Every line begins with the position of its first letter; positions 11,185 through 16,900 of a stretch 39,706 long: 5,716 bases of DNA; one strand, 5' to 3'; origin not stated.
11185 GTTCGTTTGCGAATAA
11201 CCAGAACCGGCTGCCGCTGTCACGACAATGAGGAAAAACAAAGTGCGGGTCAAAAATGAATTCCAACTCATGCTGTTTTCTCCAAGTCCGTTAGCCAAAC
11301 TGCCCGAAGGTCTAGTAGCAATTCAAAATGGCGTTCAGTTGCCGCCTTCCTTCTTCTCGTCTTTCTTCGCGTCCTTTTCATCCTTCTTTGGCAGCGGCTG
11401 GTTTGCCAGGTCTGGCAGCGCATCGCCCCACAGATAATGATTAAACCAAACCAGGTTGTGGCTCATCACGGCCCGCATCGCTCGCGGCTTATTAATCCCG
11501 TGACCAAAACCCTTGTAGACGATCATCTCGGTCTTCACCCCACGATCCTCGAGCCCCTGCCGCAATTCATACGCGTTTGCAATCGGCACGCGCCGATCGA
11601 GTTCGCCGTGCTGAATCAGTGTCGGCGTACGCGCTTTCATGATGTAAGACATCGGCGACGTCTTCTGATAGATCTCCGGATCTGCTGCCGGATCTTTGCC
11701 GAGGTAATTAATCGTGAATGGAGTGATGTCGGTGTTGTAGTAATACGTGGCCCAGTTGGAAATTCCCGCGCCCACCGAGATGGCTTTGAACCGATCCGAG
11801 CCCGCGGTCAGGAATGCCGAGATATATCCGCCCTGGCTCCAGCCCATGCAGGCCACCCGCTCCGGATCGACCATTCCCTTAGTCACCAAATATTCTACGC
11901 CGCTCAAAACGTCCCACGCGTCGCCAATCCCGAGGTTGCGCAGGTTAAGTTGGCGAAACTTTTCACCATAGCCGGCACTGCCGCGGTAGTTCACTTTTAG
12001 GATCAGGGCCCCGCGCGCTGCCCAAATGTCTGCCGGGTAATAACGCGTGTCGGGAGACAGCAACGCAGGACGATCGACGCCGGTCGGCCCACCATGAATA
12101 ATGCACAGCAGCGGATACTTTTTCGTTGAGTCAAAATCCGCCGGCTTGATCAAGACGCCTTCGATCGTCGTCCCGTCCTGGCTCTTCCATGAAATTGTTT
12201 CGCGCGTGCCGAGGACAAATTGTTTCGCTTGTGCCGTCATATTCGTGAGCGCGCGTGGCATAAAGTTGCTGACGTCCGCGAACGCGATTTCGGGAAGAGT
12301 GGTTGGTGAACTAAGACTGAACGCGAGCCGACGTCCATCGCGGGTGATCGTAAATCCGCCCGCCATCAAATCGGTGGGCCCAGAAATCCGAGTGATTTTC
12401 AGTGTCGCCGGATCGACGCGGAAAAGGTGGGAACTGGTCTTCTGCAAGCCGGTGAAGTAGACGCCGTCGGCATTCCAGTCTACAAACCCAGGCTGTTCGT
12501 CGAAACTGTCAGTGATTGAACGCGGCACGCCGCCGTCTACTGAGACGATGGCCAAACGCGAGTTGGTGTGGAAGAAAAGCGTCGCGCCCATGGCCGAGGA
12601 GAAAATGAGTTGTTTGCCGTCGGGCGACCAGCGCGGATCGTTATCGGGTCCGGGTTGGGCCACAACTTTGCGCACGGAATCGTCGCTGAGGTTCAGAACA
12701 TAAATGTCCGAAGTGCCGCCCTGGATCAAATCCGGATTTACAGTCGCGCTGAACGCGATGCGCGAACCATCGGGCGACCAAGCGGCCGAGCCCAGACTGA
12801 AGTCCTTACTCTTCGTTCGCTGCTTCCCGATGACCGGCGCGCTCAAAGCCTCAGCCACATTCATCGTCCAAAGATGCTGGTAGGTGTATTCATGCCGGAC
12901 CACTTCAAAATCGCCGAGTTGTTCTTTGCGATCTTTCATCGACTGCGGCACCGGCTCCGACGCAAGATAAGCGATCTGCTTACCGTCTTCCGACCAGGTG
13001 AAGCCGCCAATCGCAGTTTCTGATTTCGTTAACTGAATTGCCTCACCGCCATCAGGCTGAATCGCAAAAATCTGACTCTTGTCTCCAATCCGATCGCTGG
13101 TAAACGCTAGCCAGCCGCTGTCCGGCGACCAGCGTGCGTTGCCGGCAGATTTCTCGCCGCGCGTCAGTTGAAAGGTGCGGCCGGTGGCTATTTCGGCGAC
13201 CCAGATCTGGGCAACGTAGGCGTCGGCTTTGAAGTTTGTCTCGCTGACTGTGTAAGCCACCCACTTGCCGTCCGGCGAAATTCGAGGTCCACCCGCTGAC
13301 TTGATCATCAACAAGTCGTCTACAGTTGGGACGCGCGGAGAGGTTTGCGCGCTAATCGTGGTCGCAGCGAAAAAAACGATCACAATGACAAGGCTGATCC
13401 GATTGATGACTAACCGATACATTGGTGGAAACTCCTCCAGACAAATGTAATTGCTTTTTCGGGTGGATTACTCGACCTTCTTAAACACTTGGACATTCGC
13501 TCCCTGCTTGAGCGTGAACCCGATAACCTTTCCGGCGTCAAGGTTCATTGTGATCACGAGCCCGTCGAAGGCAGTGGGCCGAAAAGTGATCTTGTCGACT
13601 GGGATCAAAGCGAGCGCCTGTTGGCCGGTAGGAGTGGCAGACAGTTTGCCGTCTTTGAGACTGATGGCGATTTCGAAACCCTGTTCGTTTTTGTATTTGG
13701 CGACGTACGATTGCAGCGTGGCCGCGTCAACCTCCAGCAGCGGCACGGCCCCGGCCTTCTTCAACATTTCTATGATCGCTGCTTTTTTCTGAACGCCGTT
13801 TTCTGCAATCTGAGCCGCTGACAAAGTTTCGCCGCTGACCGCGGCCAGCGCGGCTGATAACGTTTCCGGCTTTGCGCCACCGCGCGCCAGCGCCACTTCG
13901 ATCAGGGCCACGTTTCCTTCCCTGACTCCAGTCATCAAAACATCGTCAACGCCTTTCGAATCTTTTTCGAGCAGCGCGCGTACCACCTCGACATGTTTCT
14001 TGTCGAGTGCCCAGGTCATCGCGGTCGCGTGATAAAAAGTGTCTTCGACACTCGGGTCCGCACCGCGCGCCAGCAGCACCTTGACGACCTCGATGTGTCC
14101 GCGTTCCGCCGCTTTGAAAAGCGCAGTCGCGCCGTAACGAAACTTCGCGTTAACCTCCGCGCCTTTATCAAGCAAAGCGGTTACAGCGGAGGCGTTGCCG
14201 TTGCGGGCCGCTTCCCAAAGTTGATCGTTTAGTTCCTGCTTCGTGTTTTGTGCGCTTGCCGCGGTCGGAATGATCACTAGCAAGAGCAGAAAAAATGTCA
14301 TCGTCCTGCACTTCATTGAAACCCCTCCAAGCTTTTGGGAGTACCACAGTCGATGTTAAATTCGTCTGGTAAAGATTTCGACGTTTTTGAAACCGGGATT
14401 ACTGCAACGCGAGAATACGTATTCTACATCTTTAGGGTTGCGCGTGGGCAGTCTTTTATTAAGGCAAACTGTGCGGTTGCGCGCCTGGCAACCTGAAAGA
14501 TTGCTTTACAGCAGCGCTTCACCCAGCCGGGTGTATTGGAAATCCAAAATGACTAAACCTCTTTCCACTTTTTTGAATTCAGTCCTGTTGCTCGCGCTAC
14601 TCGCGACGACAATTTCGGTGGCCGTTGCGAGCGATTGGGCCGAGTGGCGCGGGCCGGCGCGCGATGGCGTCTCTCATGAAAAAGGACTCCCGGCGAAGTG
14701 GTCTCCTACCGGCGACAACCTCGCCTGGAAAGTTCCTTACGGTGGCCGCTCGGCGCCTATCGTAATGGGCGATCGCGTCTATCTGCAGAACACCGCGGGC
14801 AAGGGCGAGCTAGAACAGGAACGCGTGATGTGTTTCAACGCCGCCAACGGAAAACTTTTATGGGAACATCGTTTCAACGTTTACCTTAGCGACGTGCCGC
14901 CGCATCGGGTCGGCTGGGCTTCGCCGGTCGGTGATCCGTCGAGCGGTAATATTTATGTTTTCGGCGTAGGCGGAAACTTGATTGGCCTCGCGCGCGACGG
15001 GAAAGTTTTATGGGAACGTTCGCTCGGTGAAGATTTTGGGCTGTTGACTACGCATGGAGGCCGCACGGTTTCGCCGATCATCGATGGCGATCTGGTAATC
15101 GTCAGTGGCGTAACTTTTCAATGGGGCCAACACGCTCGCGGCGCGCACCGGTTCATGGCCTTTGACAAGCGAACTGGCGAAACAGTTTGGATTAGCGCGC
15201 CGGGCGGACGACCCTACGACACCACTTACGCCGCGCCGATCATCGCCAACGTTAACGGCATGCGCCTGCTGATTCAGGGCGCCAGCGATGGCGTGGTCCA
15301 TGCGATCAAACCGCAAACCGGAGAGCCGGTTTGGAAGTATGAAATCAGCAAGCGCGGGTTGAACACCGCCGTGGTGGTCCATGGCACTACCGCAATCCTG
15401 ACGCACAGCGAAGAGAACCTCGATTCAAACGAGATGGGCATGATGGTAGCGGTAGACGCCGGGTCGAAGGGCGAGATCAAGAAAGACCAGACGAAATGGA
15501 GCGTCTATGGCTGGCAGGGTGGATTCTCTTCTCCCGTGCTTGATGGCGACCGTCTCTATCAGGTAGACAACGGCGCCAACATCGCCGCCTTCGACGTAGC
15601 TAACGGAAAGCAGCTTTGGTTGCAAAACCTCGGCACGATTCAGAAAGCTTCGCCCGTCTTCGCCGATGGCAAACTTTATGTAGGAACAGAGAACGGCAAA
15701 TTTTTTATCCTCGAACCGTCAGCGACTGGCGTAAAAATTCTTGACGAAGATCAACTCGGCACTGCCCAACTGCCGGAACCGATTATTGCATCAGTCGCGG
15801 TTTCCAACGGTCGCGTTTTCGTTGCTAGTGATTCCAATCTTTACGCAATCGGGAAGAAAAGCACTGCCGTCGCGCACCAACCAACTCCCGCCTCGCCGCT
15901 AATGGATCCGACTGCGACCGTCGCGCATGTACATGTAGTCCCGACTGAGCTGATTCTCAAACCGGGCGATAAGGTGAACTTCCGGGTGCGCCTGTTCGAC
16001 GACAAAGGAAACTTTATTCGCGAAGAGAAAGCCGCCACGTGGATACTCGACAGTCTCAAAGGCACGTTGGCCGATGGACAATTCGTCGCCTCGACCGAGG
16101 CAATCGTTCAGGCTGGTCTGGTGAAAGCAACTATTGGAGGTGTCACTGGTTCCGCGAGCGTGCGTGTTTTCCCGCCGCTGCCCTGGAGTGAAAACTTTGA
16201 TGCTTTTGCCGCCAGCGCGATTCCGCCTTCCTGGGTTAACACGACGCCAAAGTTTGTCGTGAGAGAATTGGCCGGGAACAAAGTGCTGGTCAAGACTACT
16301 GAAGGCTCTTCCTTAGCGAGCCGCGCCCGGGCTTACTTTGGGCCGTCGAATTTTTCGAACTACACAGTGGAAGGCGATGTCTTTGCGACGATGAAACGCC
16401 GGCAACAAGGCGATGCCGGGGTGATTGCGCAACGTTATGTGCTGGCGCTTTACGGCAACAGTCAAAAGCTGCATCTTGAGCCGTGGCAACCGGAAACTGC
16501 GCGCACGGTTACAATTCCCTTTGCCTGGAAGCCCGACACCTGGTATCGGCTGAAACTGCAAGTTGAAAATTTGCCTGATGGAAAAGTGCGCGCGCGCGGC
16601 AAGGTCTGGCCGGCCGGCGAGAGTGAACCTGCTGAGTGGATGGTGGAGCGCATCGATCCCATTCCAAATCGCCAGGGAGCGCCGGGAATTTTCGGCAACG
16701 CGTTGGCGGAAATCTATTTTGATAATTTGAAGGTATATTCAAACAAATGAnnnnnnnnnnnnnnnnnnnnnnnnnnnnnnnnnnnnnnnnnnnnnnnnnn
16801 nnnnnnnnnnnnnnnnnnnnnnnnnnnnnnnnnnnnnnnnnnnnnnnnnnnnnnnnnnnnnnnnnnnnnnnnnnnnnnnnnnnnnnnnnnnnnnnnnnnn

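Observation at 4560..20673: Array of seven diverged exported PQQ-like beta-propeller paralogues in 16 kb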

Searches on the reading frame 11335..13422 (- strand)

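Call 5: search_protein_families(library=pfam, proteins=[window:11335-13422:-], max_evalue=0.001)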
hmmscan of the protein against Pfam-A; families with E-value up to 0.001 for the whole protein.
window:11335-13422:- (695 aa): 10 families
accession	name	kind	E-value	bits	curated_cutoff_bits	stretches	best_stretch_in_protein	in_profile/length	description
PF00326.27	Peptidase_S9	-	1e-48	166.1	22.6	1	465-664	8-210/213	Prolyl oligopeptidase family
PF07676.18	PD40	-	2.8e-31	107.2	20.9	3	251-276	2-27/38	WD40-like Beta Propeller Repeat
PF00930.27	DPPIV_N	-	2.5e-13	50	22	1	50-138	2-103/354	Dipeptidyl peptidase IV (DPP IV) N-terminal region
PF20434.5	BD-FAE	-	2.8e-12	47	26.8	1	504-622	69-213/215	BD-FAE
PF01738.24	DLH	-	1.7e-07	31.5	21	1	508-648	84-193/217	Dienelactone hydrolase family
PF25174.1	Beta-prop_THOC3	-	2e-06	27.4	305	0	73-152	73-146/272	THOC3 beta-propeller domain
PF07859.19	Abhydrolase_3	-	3.8e-06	27.3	25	1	499-643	49-208/210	alpha/beta hydrolase fold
PF00561.26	Abhydrolase_1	-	6.4e-05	23.2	25.8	0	574-641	175-238/245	alpha/beta hydrolase fold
PF23414.1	Beta-prop_EML_2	-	0.00011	22.1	90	0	47-151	46-140/266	Echinoderm microtubule-associated protein second beta-propeller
PF02230.22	Abhydrolase_2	-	0.0002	21.7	23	0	597-655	155-212/217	Phospholipase/Carboxylesterase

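Call 14: search_protein_families(library=ncbifam, proteins=[window:11335-13422:-], max_evalue=0.00001)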
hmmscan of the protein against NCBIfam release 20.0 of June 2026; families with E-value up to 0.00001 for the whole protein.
window:11335-13422:- (695 aa): 6 families
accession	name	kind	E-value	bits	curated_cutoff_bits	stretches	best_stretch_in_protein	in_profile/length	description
NF053518.1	DipepPtdsDpp5Prph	equivalog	2.1e-71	241.3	900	1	34-664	5-654/655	dipeptidyl-peptidase Dpp5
NF033523.0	lasso_peptidase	equivalog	2.1e-46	159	400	2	327-664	300-637/638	Atxe2 family lasso peptide isopeptidase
TIGR02800.1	propeller_TolB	equivalog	1e-34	120.2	343.15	2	43-155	237-342/418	Tol-Pal system beta propeller repeat protein TolB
NF002183.0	PRK01029.1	equivalog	9.9e-17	61.1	405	1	43-120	329-399/429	Tol-Pal system protein TolB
NF050058.1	e_dPHAscl_type1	hypoth_equivalog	8.4e-10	38.6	150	1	498-623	81-203/276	extracellular catalytic domain type 1 short-chain-length polyhydroxyalkanoate depolymerase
NF003124.0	PRK04043.1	equivalog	4.9e-06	25.6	428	0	223-276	334-386/419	Tol-Pal system protein TolB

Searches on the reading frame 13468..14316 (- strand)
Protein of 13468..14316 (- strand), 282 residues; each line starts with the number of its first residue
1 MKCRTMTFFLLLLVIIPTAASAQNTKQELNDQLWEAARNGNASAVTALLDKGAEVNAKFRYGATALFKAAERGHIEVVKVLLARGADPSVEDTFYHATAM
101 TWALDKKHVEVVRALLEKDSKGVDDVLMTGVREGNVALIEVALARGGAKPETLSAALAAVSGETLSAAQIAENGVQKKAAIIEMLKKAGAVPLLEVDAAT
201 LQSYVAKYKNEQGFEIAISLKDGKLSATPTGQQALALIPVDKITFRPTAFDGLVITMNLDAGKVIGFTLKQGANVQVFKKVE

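Call 5: search_protein_families(library=pfam, proteins=[window:13468-14316:-], max_evalue=0.001)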
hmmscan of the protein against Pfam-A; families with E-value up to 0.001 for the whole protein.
window:13468-14316:- (282 aa): 8 families
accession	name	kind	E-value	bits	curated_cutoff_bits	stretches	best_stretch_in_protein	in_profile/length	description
PF12796.13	Ank_2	-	8.5e-32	110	27.3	2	33-119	1-83/90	Ankyrin repeats (3 copies)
PF00023.36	Ank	-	7.3e-16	57.8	21.1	1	61-92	1-32/33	Ankyrin repeat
PF13606.12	Ank_3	-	9.8e-14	50.4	22.3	1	61-89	1-29/30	Ankyrin repeat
PF13637.12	Ank_4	-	3.1e-12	46.8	22.7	1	33-82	1-50/50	Ankyrin repeats (many copies)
PF24521.3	Ank_KRIT1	-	3e-08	34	80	1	30-119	19-108/149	KRIT1 ankyrin-repeats domain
PF13857.12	Ank_5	-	5.2e-08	33.5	27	1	48-100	1-53/56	Ankyrin repeats (many copies)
PF11954.13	DUF3471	-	6.7e-05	23.7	29.3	1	196-270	7-89/103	Domain of unknown function (DUF3471)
PF23745.1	ANK_LRRK2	-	0.0002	21.7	27.5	0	25-118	26-115/130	LRRK2 ANK repeat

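Call 14: search_protein_families(library=ncbifam, proteins=[window:13468-14316:-], max_evalue=0.00001)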
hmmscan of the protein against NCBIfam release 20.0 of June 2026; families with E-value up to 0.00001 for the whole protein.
window:13468-14316:- (282 aa): 4 families
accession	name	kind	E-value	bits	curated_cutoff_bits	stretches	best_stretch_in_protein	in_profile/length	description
NF041931.2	MzaA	equivalog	2.3e-10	40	800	1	33-124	6-96/726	MZA anti-phage system associated sigma-70 family RNA polymerase sigma factor MzaA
NF043023.1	T4SS_AnkH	equivalog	5.4e-08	32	600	1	41-119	11-88/467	Dot/Icm T4SS effector AnkH/LegA3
NF043028.1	T4SS_AnkX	equivalog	3.1e-07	28.9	1400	1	35-125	554-647/938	Dot/Icm T4SS effector AnkN/AnkX/LegA8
NF043029.1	T4SS_AnkY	equivalog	6.4e-07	28.2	600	1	33-93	462-522/543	Dot/Icm T4SS effector AnkY/LegA9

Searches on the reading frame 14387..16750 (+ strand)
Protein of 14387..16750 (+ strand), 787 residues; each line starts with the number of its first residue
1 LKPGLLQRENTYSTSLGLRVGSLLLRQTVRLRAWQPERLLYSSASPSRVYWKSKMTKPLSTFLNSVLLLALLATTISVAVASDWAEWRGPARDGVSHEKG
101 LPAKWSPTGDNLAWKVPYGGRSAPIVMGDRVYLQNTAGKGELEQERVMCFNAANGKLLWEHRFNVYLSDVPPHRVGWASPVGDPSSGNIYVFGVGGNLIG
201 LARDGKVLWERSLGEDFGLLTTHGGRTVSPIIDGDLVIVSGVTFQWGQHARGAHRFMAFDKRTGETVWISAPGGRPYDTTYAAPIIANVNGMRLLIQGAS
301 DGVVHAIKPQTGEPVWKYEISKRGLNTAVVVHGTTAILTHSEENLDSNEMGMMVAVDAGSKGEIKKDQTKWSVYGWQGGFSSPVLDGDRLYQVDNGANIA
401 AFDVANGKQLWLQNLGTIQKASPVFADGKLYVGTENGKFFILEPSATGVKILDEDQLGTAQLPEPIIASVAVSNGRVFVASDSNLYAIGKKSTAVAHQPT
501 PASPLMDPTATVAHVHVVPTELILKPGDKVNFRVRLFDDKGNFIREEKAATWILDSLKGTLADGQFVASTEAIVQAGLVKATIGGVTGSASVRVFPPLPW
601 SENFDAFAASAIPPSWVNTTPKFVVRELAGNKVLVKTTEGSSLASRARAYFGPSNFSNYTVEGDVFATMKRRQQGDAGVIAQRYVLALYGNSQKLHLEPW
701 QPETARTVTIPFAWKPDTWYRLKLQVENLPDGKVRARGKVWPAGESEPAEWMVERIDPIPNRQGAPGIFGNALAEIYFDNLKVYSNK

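Call 4: search_protein_families(library=pfam, proteins=[window:14387-16750:+], max_evalue=0.01)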
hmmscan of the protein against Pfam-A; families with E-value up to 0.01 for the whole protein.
window:14387-16750:+ (787 aa): 3 families
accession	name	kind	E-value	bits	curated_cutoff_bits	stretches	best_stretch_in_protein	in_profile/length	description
PF13360.13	PQQ_2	-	2.9e-44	151.9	27.6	4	145-411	3-231/233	Outer membrane protein assembly factor BamB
PF13570.13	Beta-prop_ACSF4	-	3.6e-12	46.8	133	1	254-487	113-326/329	Beta-alanine-activating enzyme, beta-propeller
PF01011.28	PQQ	-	2.4e-11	43.5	26.7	1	203-269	505-573/595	Glucose/ethanol/alcohol dehydrogenase, beta-propeller domain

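Call 6: search_protein_families(library=ncbifam, proteins=[window:14387-16750:+], max_evalue=0.01)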
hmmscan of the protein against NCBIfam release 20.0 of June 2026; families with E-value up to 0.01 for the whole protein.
window:14387-16750:+ (787 aa): 5 families
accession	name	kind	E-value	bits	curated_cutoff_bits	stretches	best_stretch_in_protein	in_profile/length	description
TIGR03300.1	assembly_YfgL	equivalog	7.4e-20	71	285.2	2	382-488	60-160/377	outer membrane protein assembly factor BamB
NF008351.0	PRK11138.1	equivalog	1.5e-11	43.4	423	0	186-215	256-286/394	outer membrane protein assembly factor BamB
TIGR04528.1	acido_non_PQQ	subfamily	8.2e-10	38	650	1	365-437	409-485/493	acido-empty-quinoprotein group A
TIGR03075.1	PQQ_enz_alc_DH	subfamily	3.4e-09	35.9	480.05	0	118-269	59-196/530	PQQ-dependent dehydrogenase, methanol/ethanol family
TIGR03074.1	PQQ_membr_DH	subfamily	0.0022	15.9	832.65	0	399-432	723-759/783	membrane-bound PQQ-dependent dehydrogenase, glucose/quinate/shikimate family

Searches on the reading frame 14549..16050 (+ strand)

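Call 32: search_solved_structures(query=window:14549-16050:+, max_evalue=0.01)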
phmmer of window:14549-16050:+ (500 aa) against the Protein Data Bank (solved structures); distinct sequences matched with E-value up to 0.01: 28.
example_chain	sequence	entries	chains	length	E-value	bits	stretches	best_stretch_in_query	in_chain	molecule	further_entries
6tjg_A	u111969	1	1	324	1.5e-18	70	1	326-434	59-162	Cake8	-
6tjf_A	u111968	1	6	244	1.9e-14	56.5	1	322-434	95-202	Cake6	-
6tje_A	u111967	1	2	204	3.2e-12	49.2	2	322-434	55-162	Cake5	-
8orr_AAA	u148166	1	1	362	1.5e-11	46.9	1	327-434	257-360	Outer membrane protein assembly factor BamB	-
6tjd_A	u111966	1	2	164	8.4e-10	41.1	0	353-433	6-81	Cake4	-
5ayw_B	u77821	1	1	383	6e-09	38.3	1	244-435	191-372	Outer membrane protein assembly factor BamB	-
8adg_B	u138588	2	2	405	9.8e-09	37.6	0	327-435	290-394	Outer membrane protein assembly factor BamB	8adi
2yh3_A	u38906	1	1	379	9.9e-09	37.6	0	327-388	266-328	LIPOPROTEIN YFGL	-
5ljo_B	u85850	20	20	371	1.1e-08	37.5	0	327-386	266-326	Outer membrane protein assembly factor BamB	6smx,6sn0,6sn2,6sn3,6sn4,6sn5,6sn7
8spr_B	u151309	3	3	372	1.1e-08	37.5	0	327-386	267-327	Outer membrane protein assembly factor BamB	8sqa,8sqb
7nri_B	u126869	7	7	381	1.1e-08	37.5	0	327-388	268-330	Outer membrane protein assembly factor BamB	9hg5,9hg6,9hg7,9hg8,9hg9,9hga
3q54_A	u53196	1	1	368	1.1e-08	37.5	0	326-386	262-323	Outer membrane assembly lipoprotein YfgL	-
28jl_B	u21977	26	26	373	1.1e-08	37.5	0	327-386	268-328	Outer membrane protein assembly factor BamB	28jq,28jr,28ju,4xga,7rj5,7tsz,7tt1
3prw_A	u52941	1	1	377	1.2e-08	37.4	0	326-386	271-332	Lipoprotein yfgL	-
6lyq_B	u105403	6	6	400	1.2e-08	37.4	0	327-388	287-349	Outer membrane protein assembly factor BamB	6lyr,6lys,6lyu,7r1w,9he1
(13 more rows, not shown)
